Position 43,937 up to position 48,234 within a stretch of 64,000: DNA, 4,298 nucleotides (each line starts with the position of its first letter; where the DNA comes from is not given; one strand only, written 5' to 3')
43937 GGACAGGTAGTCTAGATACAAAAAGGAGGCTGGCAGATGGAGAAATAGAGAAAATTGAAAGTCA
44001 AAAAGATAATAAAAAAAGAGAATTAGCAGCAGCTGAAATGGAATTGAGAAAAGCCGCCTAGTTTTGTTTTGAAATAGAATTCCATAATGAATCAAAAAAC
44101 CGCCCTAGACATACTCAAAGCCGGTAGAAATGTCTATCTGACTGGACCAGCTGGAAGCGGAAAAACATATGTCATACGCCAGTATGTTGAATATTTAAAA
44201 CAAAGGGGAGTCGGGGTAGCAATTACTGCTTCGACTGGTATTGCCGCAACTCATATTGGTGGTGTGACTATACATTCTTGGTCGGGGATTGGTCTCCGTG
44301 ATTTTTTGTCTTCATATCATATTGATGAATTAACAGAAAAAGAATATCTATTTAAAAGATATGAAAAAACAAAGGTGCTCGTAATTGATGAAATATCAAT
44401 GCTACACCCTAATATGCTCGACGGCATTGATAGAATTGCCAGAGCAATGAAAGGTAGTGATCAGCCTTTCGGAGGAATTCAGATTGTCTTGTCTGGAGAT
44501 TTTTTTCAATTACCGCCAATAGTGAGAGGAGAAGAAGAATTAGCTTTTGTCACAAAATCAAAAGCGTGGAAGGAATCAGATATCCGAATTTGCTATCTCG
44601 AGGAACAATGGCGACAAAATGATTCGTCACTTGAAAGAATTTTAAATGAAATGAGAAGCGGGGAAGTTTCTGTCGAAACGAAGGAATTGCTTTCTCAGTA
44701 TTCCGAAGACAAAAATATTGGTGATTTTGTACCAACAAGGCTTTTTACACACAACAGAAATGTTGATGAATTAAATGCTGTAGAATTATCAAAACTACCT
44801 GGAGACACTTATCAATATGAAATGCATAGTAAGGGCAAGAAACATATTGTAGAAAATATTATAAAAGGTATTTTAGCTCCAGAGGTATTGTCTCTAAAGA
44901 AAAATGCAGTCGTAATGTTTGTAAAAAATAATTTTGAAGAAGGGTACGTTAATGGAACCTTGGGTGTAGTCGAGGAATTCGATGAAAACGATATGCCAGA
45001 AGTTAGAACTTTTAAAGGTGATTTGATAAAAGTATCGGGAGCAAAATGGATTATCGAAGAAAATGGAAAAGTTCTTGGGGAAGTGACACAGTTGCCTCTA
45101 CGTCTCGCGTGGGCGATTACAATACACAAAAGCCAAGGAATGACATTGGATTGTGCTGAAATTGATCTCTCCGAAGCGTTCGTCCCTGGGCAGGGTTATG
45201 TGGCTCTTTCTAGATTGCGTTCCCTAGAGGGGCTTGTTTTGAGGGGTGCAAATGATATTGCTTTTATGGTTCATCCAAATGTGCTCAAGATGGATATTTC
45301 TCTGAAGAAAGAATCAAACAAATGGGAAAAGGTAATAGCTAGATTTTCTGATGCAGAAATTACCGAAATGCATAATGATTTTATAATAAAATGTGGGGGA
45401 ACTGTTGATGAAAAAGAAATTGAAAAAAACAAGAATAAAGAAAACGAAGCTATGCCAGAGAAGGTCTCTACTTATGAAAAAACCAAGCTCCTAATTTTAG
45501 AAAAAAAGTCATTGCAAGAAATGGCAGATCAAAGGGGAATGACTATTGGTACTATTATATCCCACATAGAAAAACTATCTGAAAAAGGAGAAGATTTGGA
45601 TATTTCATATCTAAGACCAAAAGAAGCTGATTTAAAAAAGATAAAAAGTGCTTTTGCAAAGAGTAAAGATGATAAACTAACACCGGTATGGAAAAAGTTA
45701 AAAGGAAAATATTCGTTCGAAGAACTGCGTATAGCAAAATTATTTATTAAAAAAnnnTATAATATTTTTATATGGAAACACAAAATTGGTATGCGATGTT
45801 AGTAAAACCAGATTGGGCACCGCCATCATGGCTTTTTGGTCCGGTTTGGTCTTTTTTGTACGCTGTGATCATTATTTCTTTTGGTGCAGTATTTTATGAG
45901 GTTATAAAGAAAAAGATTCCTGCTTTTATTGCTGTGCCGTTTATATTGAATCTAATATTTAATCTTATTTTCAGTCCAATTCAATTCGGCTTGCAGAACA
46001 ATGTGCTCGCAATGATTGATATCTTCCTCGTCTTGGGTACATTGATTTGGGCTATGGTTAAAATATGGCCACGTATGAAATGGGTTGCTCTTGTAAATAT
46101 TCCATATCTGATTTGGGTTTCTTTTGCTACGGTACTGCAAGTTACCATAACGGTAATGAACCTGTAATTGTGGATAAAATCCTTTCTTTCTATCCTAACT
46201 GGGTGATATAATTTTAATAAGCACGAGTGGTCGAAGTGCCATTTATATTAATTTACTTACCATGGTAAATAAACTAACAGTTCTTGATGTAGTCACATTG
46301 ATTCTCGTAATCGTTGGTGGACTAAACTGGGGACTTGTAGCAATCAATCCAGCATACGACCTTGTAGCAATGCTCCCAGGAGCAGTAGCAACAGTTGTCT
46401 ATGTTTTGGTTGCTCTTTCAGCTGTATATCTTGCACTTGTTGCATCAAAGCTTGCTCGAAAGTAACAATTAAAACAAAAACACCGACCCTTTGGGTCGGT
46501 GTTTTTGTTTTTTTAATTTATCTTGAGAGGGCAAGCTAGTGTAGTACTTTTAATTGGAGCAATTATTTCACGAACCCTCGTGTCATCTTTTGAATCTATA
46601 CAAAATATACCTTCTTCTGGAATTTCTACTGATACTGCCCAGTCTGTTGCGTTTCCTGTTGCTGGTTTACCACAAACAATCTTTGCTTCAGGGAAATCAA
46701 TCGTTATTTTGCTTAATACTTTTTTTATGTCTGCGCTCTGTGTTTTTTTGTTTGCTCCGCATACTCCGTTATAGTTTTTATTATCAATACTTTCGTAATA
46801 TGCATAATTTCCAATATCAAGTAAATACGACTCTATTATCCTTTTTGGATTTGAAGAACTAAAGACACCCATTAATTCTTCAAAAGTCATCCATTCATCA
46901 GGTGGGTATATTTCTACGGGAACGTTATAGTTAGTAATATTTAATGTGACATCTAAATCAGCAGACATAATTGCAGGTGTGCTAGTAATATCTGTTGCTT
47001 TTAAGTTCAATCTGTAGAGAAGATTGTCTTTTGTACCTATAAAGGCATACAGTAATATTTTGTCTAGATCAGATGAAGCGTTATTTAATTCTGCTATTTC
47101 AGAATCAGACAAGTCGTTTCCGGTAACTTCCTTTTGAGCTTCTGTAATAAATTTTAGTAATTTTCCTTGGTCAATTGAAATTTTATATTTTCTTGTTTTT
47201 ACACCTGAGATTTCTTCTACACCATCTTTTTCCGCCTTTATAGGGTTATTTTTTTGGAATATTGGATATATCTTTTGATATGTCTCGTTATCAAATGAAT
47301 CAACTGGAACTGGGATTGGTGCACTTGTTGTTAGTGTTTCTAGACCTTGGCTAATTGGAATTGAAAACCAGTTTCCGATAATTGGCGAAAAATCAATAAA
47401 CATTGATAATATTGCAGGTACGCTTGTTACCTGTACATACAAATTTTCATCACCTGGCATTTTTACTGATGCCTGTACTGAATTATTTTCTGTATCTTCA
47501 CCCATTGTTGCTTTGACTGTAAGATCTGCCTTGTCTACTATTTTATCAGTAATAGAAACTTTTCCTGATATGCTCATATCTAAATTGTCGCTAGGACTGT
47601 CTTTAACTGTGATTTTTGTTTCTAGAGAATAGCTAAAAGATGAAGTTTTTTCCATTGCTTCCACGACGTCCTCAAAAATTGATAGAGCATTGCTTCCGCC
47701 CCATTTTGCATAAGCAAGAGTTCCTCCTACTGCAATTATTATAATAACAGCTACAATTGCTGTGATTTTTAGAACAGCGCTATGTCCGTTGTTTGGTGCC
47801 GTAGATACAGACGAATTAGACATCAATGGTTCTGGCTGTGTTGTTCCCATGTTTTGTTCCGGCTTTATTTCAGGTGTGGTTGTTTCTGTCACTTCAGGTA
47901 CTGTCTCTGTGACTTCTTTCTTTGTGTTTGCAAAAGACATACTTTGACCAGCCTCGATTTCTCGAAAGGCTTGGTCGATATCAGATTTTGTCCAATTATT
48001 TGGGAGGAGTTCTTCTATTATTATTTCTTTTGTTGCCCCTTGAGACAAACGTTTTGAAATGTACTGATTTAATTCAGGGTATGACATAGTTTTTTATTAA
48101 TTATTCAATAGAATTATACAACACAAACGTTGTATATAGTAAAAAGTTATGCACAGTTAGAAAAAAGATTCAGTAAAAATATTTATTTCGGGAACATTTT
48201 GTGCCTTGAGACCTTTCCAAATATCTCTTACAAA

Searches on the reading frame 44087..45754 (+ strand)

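Call 39: search_protein_families(library=pfam, proteins=[window:44087-45754:+], max_evalue=0.00001)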
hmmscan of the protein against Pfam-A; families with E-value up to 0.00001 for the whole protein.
window:44087-45754:+ (556 aa): 6 families
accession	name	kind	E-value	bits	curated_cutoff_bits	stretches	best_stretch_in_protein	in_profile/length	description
PF05970.20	PIF1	-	3.2e-40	138.5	25.9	1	11-183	20-195/223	PIF1-like helicase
PF14493.12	HTH_40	-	2.9e-17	63.2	27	1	462-550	1-88/89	Helix-turn-helix domain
PF13604.12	AAA_30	-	1.4e-16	61.3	27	1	3-204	6-179/191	AAA domain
PF13245.12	AAA_19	-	6.3e-14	52.7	25.1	1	3-145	1-132/134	AAA domain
PF13401.12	AAA_22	-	8.8e-08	33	27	1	14-137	6-122/130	AAA domain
PF13191.12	AAA_16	-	8.8e-06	26.8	32.6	0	11-46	20-57/167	AAA ATPase domain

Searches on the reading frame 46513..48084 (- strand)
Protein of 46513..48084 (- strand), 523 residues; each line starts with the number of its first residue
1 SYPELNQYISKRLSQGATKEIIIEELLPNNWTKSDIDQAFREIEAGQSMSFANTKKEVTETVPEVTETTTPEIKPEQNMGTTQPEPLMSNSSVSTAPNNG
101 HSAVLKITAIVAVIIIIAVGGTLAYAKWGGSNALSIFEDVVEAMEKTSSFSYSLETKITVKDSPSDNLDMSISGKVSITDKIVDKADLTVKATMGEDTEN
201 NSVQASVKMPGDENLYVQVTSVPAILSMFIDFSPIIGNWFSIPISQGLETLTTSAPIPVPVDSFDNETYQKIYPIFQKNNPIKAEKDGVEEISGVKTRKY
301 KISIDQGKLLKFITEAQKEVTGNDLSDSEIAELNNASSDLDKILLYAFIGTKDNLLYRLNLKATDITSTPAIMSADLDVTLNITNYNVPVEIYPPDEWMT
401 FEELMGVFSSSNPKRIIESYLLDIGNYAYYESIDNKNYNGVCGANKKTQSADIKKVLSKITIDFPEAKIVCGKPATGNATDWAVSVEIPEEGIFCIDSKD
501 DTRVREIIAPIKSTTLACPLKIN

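Call 39: search_protein_families(library=pfam, proteins=[window:46513-48084:-], max_evalue=0.00001)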
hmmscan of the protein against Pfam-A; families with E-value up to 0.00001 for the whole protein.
window:46513-48084:- (523 aa): 0 families

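Call 58: search_protein_families(library=pfam, proteins=[window:46513-48084:-], max_evalue=1)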
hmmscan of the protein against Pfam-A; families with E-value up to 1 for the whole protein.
window:46513-48084:- (523 aa): 1 family
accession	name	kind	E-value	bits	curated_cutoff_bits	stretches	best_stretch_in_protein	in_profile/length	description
PF00077.25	RVP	-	0.086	13.6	20.7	1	10-56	17-63/101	Retroviral aspartyl protease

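Call 59: search_solved_structures(query=window:46513-48084:-, max_evalue=1)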
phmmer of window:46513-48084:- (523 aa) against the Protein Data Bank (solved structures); distinct sequences matched with E-value up to 1: 0.
